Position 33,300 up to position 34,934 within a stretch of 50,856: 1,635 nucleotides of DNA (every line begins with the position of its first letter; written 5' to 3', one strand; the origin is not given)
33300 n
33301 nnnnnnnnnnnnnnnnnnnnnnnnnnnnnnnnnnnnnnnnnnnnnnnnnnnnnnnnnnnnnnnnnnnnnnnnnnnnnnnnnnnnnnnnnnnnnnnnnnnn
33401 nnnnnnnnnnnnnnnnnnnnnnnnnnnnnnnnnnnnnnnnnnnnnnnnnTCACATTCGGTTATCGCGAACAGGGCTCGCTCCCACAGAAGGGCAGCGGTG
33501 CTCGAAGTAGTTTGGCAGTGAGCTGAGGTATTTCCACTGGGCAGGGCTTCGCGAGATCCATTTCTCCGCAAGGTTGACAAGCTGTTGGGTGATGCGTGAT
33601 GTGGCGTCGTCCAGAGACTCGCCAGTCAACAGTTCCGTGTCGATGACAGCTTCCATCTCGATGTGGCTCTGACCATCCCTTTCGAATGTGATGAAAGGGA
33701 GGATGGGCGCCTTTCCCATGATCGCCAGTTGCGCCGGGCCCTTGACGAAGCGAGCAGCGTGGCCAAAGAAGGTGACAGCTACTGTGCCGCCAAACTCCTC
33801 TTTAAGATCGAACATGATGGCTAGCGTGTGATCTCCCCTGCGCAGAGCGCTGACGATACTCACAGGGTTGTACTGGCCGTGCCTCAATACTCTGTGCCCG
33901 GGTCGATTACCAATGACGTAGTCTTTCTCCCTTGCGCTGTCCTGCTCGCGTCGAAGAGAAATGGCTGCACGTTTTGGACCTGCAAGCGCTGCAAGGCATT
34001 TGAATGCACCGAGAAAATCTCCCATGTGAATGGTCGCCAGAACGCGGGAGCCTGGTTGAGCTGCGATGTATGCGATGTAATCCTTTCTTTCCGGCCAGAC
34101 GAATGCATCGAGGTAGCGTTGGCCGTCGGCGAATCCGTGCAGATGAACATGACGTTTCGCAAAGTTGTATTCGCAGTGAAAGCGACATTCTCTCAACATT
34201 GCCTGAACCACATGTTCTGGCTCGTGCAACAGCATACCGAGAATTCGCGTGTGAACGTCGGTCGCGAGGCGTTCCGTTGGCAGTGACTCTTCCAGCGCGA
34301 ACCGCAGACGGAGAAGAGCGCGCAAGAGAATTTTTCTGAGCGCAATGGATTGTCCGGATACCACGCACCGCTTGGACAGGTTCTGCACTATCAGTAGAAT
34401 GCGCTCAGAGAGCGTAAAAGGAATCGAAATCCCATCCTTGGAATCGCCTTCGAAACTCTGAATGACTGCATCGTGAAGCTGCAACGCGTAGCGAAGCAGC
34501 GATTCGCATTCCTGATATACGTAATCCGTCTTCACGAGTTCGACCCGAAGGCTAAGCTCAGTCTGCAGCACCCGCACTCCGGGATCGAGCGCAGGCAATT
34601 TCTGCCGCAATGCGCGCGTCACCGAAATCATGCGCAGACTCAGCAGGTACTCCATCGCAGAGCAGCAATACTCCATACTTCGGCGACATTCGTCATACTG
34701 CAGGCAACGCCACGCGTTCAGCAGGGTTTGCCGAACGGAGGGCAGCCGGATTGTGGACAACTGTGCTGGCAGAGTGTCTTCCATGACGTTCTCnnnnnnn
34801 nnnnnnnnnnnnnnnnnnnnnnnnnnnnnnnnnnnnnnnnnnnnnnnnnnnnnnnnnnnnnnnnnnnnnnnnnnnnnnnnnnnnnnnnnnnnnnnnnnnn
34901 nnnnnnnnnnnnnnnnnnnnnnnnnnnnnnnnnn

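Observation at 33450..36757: Translationally coupled FAAL - ACP - LPLAT trio; the acyltransferase carries a ~200-aa N-terminal domain in place of a membrane anchor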

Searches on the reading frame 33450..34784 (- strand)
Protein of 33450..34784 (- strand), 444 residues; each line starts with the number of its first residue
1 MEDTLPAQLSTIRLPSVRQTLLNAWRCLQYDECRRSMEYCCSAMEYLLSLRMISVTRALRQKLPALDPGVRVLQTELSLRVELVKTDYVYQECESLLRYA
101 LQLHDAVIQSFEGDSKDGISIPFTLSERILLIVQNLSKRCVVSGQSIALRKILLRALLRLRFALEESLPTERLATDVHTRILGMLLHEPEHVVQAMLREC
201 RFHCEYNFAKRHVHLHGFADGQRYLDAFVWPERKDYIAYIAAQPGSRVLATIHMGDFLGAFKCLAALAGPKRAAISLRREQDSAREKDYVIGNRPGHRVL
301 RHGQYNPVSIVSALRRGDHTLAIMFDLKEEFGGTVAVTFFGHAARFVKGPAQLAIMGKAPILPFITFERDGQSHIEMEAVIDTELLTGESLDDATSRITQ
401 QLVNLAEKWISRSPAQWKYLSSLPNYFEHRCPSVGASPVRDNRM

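Call 4: search_protein_families(library=pfam, proteins=[window:33450-34784:-], max_evalue=0.01)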
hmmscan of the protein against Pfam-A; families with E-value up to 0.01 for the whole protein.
window:33450-34784:- (444 aa): 1 family
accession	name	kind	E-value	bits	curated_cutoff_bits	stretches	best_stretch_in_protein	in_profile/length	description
PF03279.18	Lip_A_acyltrans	-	9.8e-10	38.5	22.3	1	309-420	183-289/295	Bacterial lipid A biosynthesis acyltransferase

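Call 7: find_homologous_proteins(query=window:33450-34784:-, max_evalue=0.001)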
Query window:33450-34784:- (444 aa): 75 proteins with E <= 0.001 among 8000 candidates.
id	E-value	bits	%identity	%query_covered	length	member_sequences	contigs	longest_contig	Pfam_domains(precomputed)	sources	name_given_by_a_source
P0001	3.4e-284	960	95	100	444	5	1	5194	PF03279.19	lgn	-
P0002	1.3e-186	639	66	98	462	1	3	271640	PF03279.19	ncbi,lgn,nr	ncbi:MAG: hypothetical protein Q8L60_14375 [Gammaproteobacteria bacterium]|nr:hypothetical protein [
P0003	1.9e-179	615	65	96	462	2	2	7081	PF03279.19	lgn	-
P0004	7.6e-163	560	61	95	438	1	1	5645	PF03279.19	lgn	-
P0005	2.9e-159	549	63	91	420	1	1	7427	PF03279.19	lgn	-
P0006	3.0e-121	423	50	93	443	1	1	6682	PF03279.19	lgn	-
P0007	5.9e-101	356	43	97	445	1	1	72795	PF03279.19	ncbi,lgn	-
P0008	1.1e-94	336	41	96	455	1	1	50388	PF03279.19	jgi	jgi:hypothetical protein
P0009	3.1e-88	315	40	96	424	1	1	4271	PF03279.19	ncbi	-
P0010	2.2e-86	308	39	95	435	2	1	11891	PF03279.19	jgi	-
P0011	3.1e-85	305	40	88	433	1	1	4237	PF03279.19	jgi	jgi:predicted LPLAT superfamily acyltransferase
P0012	4.3e-85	304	43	88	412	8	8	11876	PF03279.19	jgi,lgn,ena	-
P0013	4.6e-85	304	42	90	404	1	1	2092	PF03279.19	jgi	jgi:hypothetical protein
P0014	3.0e-84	301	44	87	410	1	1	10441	PF03279.19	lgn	-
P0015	1.3e-83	299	43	94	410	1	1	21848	PF03279.19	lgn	-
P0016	9.0e-83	297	40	89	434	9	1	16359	PF03279.19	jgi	-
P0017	2.8e-82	295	39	90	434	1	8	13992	PF03279.19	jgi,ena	jgi:lauroyl/myristoyl acyltransferase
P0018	1.4e-81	293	40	87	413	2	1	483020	PF03279.19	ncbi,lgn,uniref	ncbi:MAG: hypothetical protein WD071_01035 [Pseudohongiella sp.]|uniref:LpxL/LpxP family acyltransfe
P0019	1.6e-81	292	41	89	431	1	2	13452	PF03279.19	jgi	-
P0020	5.8e-81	291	40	89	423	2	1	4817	PF03279.19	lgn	-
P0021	1.1e-80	290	41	87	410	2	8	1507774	PF03279.19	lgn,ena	-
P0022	1.8e-80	289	42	87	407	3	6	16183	PF03279.19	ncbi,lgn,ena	-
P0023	3.2e-80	288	43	87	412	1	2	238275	PF03279.19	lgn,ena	-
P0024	5.0e-80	288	44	87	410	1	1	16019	PF03279.19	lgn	-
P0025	7.5e-80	287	41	87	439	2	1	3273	PF03279.19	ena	-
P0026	1.5e-79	286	40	90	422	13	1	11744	PF03279.19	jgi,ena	-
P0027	3.7e-79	285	41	88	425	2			PF03279.19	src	-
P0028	9.7e-79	283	42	84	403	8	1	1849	PF03279.19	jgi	jgi:lauroyl/myristoyl acyltransferase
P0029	4.1e-78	281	41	88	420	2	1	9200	PF03279.19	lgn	-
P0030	5.0e-78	281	40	89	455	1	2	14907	PF03279.19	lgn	-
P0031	2.0e-77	279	41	87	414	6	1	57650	PF03279.19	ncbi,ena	-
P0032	2.6e-77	279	40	86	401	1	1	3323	PF03279.19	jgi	jgi:predicted LPLAT superfamily acyltransferase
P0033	3.0e-77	278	45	69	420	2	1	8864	PF03279.19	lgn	-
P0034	1.9e-76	276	40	87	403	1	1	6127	PF03279.19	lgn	-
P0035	2.4e-76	275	40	90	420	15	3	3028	PF03279.19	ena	-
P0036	3.7e-76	275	41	81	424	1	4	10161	PF03279.19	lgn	-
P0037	9.3e-75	270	40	83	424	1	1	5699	PF03279.19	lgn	-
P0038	2.3e-74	269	42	87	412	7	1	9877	PF03279.19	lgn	-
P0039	4.4e-74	268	42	87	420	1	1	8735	PF03279.19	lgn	-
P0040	3.2e-73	265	42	89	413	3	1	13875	PF03279.19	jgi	-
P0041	1.0e-72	263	40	86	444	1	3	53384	PF03279.19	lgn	-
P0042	1.4e-72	263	49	62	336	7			PF03279.19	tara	tara:strand:- start:124 stop:1134 length:1011 start_codon:yes stop_codon:yes gene_type:complete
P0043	2.8e-72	262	37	95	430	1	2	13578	PF03279.19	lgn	-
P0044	4.8e-72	261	39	90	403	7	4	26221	PF03279.19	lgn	-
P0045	8.4e-72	260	37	96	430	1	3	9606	PF03279.19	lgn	-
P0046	1.6e-71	260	39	92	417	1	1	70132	PF03279.19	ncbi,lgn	ncbi:MAG: hypothetical protein V4751_12500 [Pseudomonadota bacterium]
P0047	2.4e-71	259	40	82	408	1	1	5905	PF03279.19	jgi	jgi:hypothetical protein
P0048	9.8e-70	254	37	89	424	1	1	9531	PF03279.19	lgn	-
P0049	1.1e-69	254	39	86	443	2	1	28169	PF03279.19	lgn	-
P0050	4.6e-69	251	40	88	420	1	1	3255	PF03279.19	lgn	-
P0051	8.0e-69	251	38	92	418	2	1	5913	PF03279.19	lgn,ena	-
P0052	1.6e-67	246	40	82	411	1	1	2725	PF03279.19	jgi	jgi:hypothetical protein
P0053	2.9e-67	245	44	68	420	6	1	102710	PF03279.19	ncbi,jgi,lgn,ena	-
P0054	6.7e-67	244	34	89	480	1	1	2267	PF03279.19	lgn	-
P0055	2.0e-66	243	40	87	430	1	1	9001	PF03279.19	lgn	-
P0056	5.7e-66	241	39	89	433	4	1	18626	PF03279.19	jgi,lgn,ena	-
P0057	1.4e-64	237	42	70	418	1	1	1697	PF03279.19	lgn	-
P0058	2.3e-64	236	41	71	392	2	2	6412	PF03279.19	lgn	-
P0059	4.4e-64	235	40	82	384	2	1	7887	PF03279.19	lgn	-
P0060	8.7e-64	234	37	86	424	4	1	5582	PF03279.19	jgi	jgi:lauroyl/myristoyl acyltransferase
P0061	1.3e-63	233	48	56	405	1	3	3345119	PF03279.19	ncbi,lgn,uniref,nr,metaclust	ncbi:hypothetical protein [Pseudohongiella spirulinae]|uniref:Uncharacterized protein n=1 Tax=Pseudo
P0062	1.6e-63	233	36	84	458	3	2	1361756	PF03279.19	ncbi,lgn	-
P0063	4.9e-63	232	35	83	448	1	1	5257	PF03279.19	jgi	jgi:hypothetical protein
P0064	5.9e-63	231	40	71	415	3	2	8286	PF03279.19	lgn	-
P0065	6.8e-63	231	37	89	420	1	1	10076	PF03279.19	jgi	jgi:hypothetical protein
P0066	3.7e-62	229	35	90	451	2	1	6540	PF03279.19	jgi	jgi:hypothetical protein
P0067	7.2e-61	224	46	55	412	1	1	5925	PF03279.19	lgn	-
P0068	1.5e-56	210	33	86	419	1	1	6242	PF03279.19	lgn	-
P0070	2.3e-45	173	39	52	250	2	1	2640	PF03279.19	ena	-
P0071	8.8e-43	165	37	56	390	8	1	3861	PF03279.19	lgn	-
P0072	7.8e-41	158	38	57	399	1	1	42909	-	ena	-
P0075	2.9e-35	140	35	57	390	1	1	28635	PF03279.19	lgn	-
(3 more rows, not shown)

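Call 9: search_solved_structures(query=A1, max_evalue=1, show_alignments=3)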
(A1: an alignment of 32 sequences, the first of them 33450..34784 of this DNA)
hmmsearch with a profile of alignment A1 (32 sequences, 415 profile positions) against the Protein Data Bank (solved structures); distinct sequences matched with E-value up to 1: 3.
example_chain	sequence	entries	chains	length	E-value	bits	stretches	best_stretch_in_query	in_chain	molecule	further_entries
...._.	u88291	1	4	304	1.2e-06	31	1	313-400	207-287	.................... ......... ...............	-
5f2t_A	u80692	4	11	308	1.2e-06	31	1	313-400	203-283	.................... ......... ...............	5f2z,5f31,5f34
7ojt_A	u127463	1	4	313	1.2e-06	31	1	313-400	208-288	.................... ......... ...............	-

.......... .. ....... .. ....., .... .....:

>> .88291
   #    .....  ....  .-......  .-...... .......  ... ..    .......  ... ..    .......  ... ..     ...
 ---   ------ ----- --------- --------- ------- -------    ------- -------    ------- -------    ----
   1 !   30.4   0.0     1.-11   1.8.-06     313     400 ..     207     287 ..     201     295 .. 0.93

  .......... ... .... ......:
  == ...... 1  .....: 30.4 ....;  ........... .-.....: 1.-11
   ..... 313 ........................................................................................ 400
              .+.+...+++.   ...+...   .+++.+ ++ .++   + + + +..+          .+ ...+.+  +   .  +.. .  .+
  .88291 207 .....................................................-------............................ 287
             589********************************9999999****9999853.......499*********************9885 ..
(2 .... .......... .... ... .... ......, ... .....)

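Call 11: find_encoding_contigs(protein=P0002, flank=10000, max_places=2)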
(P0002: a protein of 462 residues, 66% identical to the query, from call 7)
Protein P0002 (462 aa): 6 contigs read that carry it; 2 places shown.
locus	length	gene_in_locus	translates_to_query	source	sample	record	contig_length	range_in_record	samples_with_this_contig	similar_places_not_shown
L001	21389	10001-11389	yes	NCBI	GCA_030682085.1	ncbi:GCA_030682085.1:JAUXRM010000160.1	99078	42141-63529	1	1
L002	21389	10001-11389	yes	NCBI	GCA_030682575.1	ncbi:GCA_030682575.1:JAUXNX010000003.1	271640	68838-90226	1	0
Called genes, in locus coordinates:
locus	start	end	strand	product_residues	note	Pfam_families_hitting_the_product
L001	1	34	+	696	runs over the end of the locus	PF17191:RecG_wedge, PF01336:tRNA_anti-codon, PF00270:DEAD, PF04851:ResIII, PF00271:Helicase_C, PF19833:RecG_dom3_C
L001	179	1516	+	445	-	PF08668:HDOD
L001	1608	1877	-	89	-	PF00216:Bac_DNA_binding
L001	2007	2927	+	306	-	PF01040:UbiA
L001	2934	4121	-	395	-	PF02771:Acyl-CoA_dh_N, PF02770:Acyl-CoA_dh_M, PF00441:Acyl-CoA_dh_1, PF08028:Acyl-CoA_dh_2 (weak)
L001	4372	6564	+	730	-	PF00580:UvrD-helicase, PF13245:AAA_19, PF13604:AAA_30 (faint), PF13361:UvrD_C, PF13538:UvrD_C_2 (weak), PF21196:PcrA_UvrD_tudor (weak)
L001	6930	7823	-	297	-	PF11583:AurF, PF00268:Ribonuc_red_sm (faint)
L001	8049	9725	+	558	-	PF00501:AMP-binding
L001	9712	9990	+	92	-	PF00550:PP-binding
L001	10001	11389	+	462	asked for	PF03279:Lip_A_acyltrans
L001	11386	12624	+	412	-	PF26002:Beta-barrel_AprE (weak)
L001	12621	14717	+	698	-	PF03412:Peptidase_C39, PF00664:ABC_membrane, PF00005:ABC_tran, PF13304:AAA_21 (faint)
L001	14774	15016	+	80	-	PF02604:PhdYeFM_antitox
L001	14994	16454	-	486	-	PF04909:Amidohydro_2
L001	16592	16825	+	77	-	PF22180:RH3_dom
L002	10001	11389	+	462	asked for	PF03279:Lip_A_acyltrans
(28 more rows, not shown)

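Call 12: find_encoding_contigs(protein=P0007, flank=10000, max_places=2)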
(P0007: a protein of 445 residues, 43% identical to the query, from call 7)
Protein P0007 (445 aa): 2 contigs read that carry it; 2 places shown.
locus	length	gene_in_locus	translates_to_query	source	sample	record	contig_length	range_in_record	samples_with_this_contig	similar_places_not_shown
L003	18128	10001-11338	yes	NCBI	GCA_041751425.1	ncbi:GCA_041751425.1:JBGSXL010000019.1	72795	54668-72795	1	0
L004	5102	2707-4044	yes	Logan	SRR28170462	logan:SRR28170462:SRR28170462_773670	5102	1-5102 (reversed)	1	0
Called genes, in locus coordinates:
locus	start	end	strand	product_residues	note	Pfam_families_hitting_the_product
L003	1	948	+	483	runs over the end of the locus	PF00474:SSF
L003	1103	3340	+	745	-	PF07715:Plug, PF00593:TonB_dep_Rec_b-barrel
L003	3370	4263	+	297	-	PF00561:Abhydrolase_1, PF12146:Hydrolase_4, PF12697:Abhydrolase_6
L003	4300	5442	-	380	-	PF01436:NHL (weak)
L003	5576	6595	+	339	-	PF19346:DUF5924, PF11141:DUF2914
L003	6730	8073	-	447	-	PF04389:Peptidase_M28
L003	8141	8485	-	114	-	-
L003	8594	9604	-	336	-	PF11583:AurF, PF00268:Ribonuc_red_sm (faint)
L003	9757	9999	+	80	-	PF00550:PP-binding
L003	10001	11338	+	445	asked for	PF03279:Lip_A_acyltrans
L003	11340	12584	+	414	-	PF26002:Beta-barrel_AprE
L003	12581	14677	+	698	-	PF03412:Peptidase_C39, PF00664:ABC_membrane, PF13304:AAA_21 (faint), PF00005:ABC_tran, PF02463:SMC_N (faint)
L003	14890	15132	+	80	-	PF22513:FitA-like_RHH, PF03869:Arc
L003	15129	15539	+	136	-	-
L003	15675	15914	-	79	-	-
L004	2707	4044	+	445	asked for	PF03279:Lip_A_acyltrans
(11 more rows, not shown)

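Call 13: find_encoding_contigs(protein=P0061, flank=10000, max_places=2)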
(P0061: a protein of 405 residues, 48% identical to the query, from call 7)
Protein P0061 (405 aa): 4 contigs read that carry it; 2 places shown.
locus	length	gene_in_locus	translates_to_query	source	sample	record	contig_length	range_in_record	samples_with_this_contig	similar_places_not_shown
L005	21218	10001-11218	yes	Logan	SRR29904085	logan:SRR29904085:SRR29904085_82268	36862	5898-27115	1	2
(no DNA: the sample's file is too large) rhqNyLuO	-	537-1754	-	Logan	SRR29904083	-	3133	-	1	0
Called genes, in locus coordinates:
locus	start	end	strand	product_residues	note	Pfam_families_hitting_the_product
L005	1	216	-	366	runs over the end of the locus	PF25973:BSH_CzcB (weak)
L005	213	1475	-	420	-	PF02321:OEP (weak)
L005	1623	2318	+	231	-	PF00072:Response_reg, PF00486:Trans_reg_C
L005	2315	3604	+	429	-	PF00512:HisKA, PF02518:HATPase_c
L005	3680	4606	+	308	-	PF01734:Patatin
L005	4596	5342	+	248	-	-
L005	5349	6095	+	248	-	PF00226:DnaJ (weak)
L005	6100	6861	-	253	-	PF00378:ECH_1, PF16113:ECH_2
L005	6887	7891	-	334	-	PF11583:AurF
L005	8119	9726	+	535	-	PF00501:AMP-binding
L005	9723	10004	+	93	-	PF00550:PP-binding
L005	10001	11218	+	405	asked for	PF03279:Lip_A_acyltrans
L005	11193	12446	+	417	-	PF00364:Biotin_lipoyl (faint), PF25917:BSH_RND (weak), PF25919:BSH_CusB (weak), PF26002:Beta-barrel_AprE (faint)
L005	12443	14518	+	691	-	PF03412:Peptidase_C39, PF00664:ABC_membrane, PF00005:ABC_tran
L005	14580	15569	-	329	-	PF00941:FAD_binding_5, PF03450:CO_deh_flav_C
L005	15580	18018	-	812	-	PF01315:Ald_Xan_dh_C, PF02738:MoCoBD_1, PF20256:MoCoBD_2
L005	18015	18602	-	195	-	PF00111:Fer2, PF13085:Fer2_3 (faint), PF01799:Fer2_2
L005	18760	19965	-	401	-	PF00561:Abhydrolase_1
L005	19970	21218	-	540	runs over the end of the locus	PF00501:AMP-binding, PF13193:AMP-binding_C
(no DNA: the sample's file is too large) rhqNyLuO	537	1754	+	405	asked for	PF03279:Lip_A_acyltrans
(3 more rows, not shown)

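Call 18: predict_structure(alignment_id=A1)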
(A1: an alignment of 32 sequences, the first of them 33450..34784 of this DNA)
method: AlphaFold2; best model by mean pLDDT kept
length: 444 residues; sequences in the alignment: 32
mean_pLDDT: 89.5   pTM: 0.88
mean pLDDT of the five models: 89.5, 88.5, 88.4, 88.0, 87.3
residues with pLDDT >= 90: 328; 70-90: 74; 50-70: 26; < 50: 16
segments of 3 or more residues with pLDDT < 50: 433-439, 441-444
pLDDT, mean of each block of 10 residues (from residue 1): 71 92 97 97 96 92 91 89 92 96 89 64 92 96 93 97 93 93 95 97 95 86 93 96 94 94 89 85 53 73 84 95 90 93 95 98 97 96 98 98 97 96 89 48 46
secondary structure, 60 per line:
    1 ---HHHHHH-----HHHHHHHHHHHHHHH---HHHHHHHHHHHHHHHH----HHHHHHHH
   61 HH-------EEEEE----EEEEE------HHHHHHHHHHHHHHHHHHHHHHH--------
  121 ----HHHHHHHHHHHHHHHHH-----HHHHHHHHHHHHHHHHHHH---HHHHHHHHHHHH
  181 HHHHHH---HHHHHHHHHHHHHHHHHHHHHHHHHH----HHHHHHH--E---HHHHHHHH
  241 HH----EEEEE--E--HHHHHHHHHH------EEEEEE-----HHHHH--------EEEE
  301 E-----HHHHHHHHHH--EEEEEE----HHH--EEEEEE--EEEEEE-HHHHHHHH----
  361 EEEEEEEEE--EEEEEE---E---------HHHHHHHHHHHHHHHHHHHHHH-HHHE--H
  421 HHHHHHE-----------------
elements in order: H4-9 H15-29 H33-48 H53-62 E70-74 E79-83 H90-112 H125-141 H147-165 H169-186 H190-215 H220-226 H233-242 E247-251 H257-266 E273-278 H284-288 E297-301 H307-316 E319-324 E334-339 E342-347 H349-356 E361-369 E372-377 H391-412 H420-426

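Call 21: fold_search(model_id=the predicted structure, library=pdb)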
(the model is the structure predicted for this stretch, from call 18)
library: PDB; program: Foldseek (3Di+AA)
matches with E <= 10: 434; with E <= 0.001: 14
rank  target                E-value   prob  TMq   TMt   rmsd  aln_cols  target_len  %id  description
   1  5f2z_B                2.0e-10  1.00  0.45  0.74   3.8       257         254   21  Crystal structure of membrane associated PatA from Mycobacterium smegmatis in complex with palmitate - P21 space group (released 2016-03-09)
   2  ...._B                2.0e-10  1.00  0.41  0.68   4.4       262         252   23  THE MOLECULAR MECHANISM OF SUBSTRATE RECOGNITION AND CATALYSIS OF THE MEMBRANE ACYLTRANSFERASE PatA -- Complex of PatA (released 2017-12-27)
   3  5f2z_A                2.4e-10  1.00  0.42  0.70   4.4       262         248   22  Crystal structure of membrane associated PatA from Mycobacterium smegmatis in complex with palmitate - P21 space group (released 2016-03-09)
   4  5f2z_C                3.0e-10  1.00  0.43  0.73   3.8       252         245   23  Crystal structure of membrane associated PatA from Mycobacterium smegmatis in complex with palmitate - P21 space group (released 2016-03-09)
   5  5f2z_D                3.3e-10  1.00  0.41  0.68   4.9       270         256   21  Crystal structure of membrane associated PatA from Mycobacterium smegmatis in complex with palmitate - P21 space group (released 2016-03-09)
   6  5f2t_A                5.1e-10  1.00  0.44  0.75   3.9       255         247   20  Crystal structure of membrane associated PatA from Mycobacterium smegmatis in complex with palmitate - C 2 space group (released 2016-03-09)
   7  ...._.                6.8e-10  1.00  0.42  0.69   4.3       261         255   21  THE MOLECULAR MECHANISM OF SUBSTRATE RECOGNITION AND CATALYSIS OF THE MEMBRANE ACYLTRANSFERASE PatA -- Complex of PatA (released 2017-12-27)
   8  5f34_C                8.2e-10  1.00  0.44  0.74   3.7       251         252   21  Crystal structure of membrane associated PatA from Mycobacterium smegmatis in complex with S-hexadecyl Coenzyme A - P2 (released 2016-03-09)
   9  5f2t_B                8.7e-10  1.00  0.45  0.72   4.1       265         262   21  Crystal structure of membrane associated PatA from Mycobacterium smegmatis in complex with palmitate - C 2 space group (released 2016-03-09)
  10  7ojt_A                9.1e-10  1.00  0.45  0.75   4.2       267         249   21  Crystal structure of unliganded PatA, a membrane associated acyltransferase from Mycobacterium smegmatis (released 2021-10-27)
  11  5f31                  1.6e-09  1.00  0.44  0.73   4.0       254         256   22  Crystal structure of membrane associated PatA from Mycobacterium smegmatis in complex with palmitate - P 42 21 2 space g (released 2016-03-09)
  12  5f34_A                3.0e-09  1.00  0.44  0.73   3.7       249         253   20  Crystal structure of membrane associated PatA from Mycobacterium smegmatis in complex with S-hexadecyl Coenzyme A - P2 (released 2016-03-09)
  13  5kn7                  4.0e-08  1.00  0.44  0.58   6.6       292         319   17  Lipid A secondary acyltransferase LpxM from Acinetobacter baumannii (released 2016-09-28)
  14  5knk                  7.5e-08  1.00  0.45  0.60   9.0       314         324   16  Lipid A secondary acyltransferase LpxM from Acinetobacter baumannii with catalytic residue substitution (E127A) (released 2016-09-28)
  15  1iuq                  5.7e-03  0.99  0.28  0.33  12.5       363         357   11  The 1.55 A Crystal Structure of Glycerol-3-Phosphate Acyltransferase (released 2003-10-07)
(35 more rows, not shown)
